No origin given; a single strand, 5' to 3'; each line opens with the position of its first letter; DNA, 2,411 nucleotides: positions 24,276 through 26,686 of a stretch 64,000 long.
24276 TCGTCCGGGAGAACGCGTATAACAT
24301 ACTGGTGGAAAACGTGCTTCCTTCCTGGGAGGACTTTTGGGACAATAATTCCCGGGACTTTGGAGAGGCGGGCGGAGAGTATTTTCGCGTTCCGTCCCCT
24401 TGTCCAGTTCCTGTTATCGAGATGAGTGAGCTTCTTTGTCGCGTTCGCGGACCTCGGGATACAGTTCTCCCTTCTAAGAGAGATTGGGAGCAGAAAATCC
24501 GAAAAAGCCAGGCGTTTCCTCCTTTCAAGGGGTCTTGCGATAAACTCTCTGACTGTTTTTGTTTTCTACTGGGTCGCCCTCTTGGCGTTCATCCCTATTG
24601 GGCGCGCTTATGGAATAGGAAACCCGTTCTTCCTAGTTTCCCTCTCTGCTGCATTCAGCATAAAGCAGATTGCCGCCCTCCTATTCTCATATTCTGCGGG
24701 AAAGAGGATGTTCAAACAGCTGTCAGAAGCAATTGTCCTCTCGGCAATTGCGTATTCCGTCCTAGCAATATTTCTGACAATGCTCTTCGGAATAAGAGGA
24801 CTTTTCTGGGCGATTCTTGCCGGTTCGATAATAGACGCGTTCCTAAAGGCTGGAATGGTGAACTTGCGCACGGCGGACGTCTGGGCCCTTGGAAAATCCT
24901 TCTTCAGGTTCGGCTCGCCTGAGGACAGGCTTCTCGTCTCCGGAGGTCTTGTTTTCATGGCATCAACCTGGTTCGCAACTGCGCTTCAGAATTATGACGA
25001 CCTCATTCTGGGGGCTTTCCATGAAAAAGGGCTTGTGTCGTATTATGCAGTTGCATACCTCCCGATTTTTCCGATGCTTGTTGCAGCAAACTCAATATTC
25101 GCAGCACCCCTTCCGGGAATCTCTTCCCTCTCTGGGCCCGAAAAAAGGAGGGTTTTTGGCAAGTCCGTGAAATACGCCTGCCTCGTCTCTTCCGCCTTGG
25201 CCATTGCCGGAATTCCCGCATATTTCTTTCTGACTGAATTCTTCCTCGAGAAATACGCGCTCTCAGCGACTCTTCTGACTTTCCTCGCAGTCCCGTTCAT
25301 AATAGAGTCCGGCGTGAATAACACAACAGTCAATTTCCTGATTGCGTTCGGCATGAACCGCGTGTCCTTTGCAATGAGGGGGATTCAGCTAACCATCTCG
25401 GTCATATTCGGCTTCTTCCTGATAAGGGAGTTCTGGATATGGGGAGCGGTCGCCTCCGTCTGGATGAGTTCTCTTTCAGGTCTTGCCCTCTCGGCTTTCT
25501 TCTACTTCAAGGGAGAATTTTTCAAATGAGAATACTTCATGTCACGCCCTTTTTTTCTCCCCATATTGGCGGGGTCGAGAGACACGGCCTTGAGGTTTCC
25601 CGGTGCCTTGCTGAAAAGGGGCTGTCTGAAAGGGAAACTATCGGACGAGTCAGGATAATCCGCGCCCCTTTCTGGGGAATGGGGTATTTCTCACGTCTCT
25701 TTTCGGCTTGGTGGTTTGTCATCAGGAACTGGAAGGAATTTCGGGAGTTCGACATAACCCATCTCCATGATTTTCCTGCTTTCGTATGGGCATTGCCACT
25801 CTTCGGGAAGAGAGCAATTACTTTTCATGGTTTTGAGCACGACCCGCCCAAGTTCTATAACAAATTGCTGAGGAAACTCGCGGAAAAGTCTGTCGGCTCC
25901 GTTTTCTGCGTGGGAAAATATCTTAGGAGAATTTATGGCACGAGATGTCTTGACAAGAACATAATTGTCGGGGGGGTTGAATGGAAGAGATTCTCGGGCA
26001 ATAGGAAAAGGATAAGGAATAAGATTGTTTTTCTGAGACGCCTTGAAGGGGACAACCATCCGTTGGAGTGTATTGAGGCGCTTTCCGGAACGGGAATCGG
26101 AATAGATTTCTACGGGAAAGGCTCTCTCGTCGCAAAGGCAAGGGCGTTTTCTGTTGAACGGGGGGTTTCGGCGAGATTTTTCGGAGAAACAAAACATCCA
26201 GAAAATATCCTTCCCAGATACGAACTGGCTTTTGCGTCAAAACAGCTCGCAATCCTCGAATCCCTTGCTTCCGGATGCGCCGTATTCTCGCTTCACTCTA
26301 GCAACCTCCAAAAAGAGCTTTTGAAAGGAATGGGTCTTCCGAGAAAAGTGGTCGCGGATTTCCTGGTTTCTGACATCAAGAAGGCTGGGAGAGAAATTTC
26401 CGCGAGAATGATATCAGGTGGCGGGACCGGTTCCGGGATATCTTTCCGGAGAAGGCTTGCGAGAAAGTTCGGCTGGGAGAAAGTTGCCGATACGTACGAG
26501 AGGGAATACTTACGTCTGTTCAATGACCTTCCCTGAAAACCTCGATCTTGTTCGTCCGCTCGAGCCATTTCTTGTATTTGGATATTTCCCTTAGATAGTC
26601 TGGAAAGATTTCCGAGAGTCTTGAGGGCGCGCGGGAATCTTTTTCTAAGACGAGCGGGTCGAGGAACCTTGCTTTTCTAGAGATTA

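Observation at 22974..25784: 300/261-bp near-identical direct repeats at the 5' ends of two otherwise diverged GT4 genes, indicating gene conversion or recent recombination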

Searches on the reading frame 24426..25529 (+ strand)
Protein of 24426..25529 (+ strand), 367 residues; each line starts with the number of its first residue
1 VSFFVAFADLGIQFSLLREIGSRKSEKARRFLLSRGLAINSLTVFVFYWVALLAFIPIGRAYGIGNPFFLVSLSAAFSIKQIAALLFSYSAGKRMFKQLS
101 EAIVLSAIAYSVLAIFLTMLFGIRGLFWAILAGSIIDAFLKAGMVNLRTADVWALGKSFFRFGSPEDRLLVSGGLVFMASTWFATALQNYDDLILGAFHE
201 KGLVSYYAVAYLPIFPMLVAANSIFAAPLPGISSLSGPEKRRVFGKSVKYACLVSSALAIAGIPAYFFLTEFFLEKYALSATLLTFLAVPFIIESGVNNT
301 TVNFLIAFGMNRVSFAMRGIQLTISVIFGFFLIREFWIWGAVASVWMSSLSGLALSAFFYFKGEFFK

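Call 6: search_protein_families(library=pfam, proteins=[window:24426-25529:+], max_evalue=0.01)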
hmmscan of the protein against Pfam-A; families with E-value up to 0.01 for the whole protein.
window:24426-25529:+ (367 aa): 0 families

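Call 39: search_protein_representatives(protein=window:24426-25526:+)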
Query: 367 residues. Proteins with E-value up to 0.001 (for the whole library): 12; up to 1e-10: 10; up to 1e-30: 3. The best 12 are listed.
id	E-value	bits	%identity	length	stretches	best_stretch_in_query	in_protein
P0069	6.2e-226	765.8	100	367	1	1-367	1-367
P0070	5.7e-45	170.8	40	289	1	81-366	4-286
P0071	4.1e-43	164.7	32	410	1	4-354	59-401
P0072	4.5e-23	98.7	29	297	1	67-361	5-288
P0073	4.7e-20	88.8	30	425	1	5-354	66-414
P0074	3.0e-17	79.6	30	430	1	7-357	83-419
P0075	7.4e-17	78.3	28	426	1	2-348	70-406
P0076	1.8e-15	73.8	29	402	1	18-352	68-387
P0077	5.8e-13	65.5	28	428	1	20-357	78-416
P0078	2.0e-12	63.7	27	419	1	6-359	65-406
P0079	4.4e-04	36.3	25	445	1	1-366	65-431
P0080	4.5e-04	36.3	26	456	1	107-355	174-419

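Call 64: find_encoding_contigs(protein=window:24426-25526:+, flank=10000, max_places=10)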
Protein window:24426-25526:+ (367 aa): 3 contigs read that carry it; 2 places shown.
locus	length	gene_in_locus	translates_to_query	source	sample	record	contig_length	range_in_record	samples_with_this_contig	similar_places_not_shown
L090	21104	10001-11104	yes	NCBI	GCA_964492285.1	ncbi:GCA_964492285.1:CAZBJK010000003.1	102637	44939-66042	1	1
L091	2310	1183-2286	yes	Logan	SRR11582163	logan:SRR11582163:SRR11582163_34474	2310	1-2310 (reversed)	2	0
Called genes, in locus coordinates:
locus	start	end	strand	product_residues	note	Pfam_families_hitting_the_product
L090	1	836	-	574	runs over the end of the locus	PF02543:Carbam_trans_N, PF22521:HypF_C_2, PF16861:Carbam_trans_C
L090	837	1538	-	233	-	PF13641:Glyco_tranf_2_3 (weak), PF00535:Glycos_transf_2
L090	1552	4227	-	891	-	PF02516:STT3, PF21436:STT3-PglB_core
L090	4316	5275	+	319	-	PF01073:3Beta_HSD, PF01370:Epimerase, PF02719:Polysacc_synt_2, PF04321:RmlD_sub_bind, PF07993:NAD_binding_4 (faint), PF13460:NAD_binding_10 (weak), PF16363:GDP_Man_Dehyd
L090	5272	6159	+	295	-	PF00535:Glycos_transf_2, PF10111:Glyco_tranf_2_2 (faint), PF13641:Glyco_tranf_2_3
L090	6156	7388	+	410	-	PF01943:Polysacc_synt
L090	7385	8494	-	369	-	PF13439:Glyco_transf_4 (weak), PF00534:Glycos_transf_1, PF13692:Glyco_trans_1_4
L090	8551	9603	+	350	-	PF13439:Glyco_transf_4, PF13579:Glyco_trans_4_4, PF00534:Glycos_transf_1 (weak)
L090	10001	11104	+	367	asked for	-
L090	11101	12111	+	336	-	PF13439:Glyco_transf_4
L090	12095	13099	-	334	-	PF01966:HD (weak)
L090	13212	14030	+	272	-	PF00483:NTP_transferase, PF12804:NTP_transf_3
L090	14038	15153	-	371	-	PF13439:Glyco_transf_4, PF00534:Glycos_transf_1, PF13692:Glyco_trans_1_4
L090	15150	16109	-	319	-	PF00535:Glycos_transf_2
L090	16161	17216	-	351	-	PF01370:Epimerase, PF04321:RmlD_sub_bind, PF16363:GDP_Man_Dehyd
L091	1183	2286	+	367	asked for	-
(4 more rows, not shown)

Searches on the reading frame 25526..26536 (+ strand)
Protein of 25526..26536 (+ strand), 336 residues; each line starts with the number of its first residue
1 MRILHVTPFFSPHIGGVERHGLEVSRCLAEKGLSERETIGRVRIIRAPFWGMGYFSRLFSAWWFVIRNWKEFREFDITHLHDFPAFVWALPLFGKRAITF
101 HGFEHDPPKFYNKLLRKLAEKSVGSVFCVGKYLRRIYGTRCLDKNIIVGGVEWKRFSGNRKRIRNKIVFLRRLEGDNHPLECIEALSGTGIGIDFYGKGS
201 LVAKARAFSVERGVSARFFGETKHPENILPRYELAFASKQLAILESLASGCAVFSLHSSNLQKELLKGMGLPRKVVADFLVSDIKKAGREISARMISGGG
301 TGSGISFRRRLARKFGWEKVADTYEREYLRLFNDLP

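Call 6: search_protein_families(library=pfam, proteins=[window:25526-26536:+], max_evalue=0.01)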
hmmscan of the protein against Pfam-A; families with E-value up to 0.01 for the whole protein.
window:25526-26536:+ (336 aa): 1 family
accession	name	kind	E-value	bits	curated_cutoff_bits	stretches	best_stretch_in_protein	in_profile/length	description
PF13439.12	Glyco_transf_4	-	9e-09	36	28.5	1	14-137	1-148/170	Glycosyltransferase Family 4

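Call 10: find_encoding_contigs(protein=window:25526-26533:+, flank=10000, max_places=10)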
Protein window:25526-26533:+ (336 aa): 2 contigs read that carry it; 1 place shown.
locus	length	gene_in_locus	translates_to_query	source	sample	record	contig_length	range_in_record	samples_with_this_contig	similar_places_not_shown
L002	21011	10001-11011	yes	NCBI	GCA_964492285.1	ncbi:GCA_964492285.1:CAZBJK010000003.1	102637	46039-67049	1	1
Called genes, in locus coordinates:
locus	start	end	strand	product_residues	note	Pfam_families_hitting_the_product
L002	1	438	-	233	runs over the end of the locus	PF13641:Glyco_tranf_2_3 (weak), PF00535:Glycos_transf_2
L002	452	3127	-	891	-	PF02516:STT3, PF21436:STT3-PglB_core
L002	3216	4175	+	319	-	PF01073:3Beta_HSD, PF01370:Epimerase, PF02719:Polysacc_synt_2, PF04321:RmlD_sub_bind, PF07993:NAD_binding_4 (faint), PF13460:NAD_binding_10 (weak), PF16363:GDP_Man_Dehyd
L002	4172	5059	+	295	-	PF00535:Glycos_transf_2, PF10111:Glyco_tranf_2_2 (faint), PF13641:Glyco_tranf_2_3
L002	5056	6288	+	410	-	PF01943:Polysacc_synt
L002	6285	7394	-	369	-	PF13439:Glyco_transf_4 (weak), PF00534:Glycos_transf_1, PF13692:Glyco_trans_1_4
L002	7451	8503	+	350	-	PF13439:Glyco_transf_4, PF13579:Glyco_trans_4_4, PF00534:Glycos_transf_1 (weak)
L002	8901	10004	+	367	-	-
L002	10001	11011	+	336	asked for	PF13439:Glyco_transf_4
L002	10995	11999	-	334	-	PF01966:HD (weak)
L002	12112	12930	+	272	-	PF00483:NTP_transferase, PF12804:NTP_transf_3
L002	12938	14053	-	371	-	PF13439:Glyco_transf_4, PF00534:Glycos_transf_1, PF13692:Glyco_trans_1_4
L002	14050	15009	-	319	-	PF00535:Glycos_transf_2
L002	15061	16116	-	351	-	PF01370:Epimerase, PF04321:RmlD_sub_bind, PF16363:GDP_Man_Dehyd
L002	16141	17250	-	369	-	PF02350:Epimerase_2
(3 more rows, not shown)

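Call 50: predict_structure(alignment_id=A3)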
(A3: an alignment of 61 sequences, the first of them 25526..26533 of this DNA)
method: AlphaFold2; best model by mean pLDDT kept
length: 336 residues; sequences in the alignment: 61
mean_pLDDT: 89.1   pTM: 0.88
mean pLDDT of the five models: 89.1, 88.9, 88.7, 88.1, 87.6
residues with pLDDT >= 90: 232; 70-90: 78; 50-70: 19; < 50: 7
segments of 3 or more residues with pLDDT < 50: 26-32
pLDDT, mean of each block of 10 residues (from residue 1): 87 60 54 70 82 83 90 92 81 90 88 92 95 94 95 91 95 95 98 97 98 98 94 95 96 95 93 89 94 82 87 94 96 89
secondary structure, 60 per line:
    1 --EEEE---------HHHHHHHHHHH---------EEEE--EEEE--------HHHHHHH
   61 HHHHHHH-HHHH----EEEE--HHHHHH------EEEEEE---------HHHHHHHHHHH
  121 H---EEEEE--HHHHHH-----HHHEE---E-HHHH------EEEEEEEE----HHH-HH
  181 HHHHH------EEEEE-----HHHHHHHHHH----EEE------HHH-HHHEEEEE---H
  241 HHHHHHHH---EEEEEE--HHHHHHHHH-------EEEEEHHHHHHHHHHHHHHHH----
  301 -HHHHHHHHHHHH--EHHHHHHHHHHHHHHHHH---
elements in order: E3-6 H16-26 E36-39 E42-45 H54-67 H69-72 E77-80 H83-88 E95-100 H110-121 E125-129 H132-137 H153-156 E163-170 H179-185 E192-196 H202-211 E216-218 E232-236 H240-248 E252-257 H260-268 E276-280 H281-296 H302-313 H317-333

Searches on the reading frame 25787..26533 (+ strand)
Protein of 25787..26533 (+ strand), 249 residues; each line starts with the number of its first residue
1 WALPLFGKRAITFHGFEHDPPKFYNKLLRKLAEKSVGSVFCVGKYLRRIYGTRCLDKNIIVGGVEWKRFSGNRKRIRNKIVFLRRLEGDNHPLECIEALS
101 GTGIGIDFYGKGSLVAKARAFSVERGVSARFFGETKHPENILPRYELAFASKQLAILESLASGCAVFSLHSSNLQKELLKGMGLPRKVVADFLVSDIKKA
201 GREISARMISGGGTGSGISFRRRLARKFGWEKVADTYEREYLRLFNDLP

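Call 21: find_homologous_proteins(query=window:25787-26533:+, max_evalue=0.00001)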
Query seq(249 aa) (249 aa): 19 proteins with E <= 0.00001 among 2388 candidates.
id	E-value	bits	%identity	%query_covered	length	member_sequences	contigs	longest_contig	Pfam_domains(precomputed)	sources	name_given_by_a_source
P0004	1.7e-162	557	100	100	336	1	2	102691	PF13439.13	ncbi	-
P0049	6.3e-61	224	48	98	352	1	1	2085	PF13579.13,PF13439.13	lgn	-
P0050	3.1e-21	94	33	95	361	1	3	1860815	PF00534.27,PF13477.13,PF13439.13,PF13692.13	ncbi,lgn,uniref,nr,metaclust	ncbi:glycosyltransferase family 4 protein [Geoglobus acetivorans]|uniref:Glycosyl transferase, group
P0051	2.6e-13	68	30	94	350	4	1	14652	PF00534.27,PF13579.13,PF13439.13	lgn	-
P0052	7.7e-13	67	30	92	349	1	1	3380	PF00534.27,PF13579.13,PF13439.13,PF13692.13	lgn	-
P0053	7.2e-12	63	27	96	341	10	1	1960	PF13439.13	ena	-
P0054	1.1e-11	63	27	94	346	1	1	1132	PF00534.27,PF13579.13,PF13439.13,PF13692.13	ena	-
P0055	4.4e-11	61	28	100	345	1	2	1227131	PF00534.27,PF13579.13,PF13439.13,PF13692.13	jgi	jgi:glycosyltransferase involved in cell wall biosynthesis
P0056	7.3e-11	60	30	96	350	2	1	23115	PF13579.13,PF13439.13,PF13692.13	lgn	-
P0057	7.7e-11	60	28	95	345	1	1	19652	PF00534.27,PF13439.13,PF13692.13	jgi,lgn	jgi:glycosyltransferase involved in cell wall biosynthesis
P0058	1.1e-10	59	31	96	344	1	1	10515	PF00534.27,PF13439.13,PF13692.13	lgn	-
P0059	3.5e-9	55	29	91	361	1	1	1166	PF00534.27,PF13439.13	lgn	-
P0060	4.5e-9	54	32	72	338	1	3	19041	PF00534.27,PF13439.13,PF13692.13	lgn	-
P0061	2.4e-8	52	29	72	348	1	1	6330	PF00534.27,PF13439.13,PF13692.13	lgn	-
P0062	2.2e-7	49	30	72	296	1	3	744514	PF13439.13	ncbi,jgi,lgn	-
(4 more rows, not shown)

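Call 24: find_encoding_contigs(protein=P0049, flank=5000)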
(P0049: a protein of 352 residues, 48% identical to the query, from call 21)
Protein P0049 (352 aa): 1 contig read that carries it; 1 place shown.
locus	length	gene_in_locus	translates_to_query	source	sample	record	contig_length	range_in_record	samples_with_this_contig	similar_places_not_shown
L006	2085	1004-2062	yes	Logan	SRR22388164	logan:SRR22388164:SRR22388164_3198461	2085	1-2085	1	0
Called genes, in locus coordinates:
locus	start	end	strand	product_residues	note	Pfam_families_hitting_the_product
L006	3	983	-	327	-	?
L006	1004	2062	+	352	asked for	PF13439:Glyco_transf_4, PF13579:Glyco_trans_4_4 (weak)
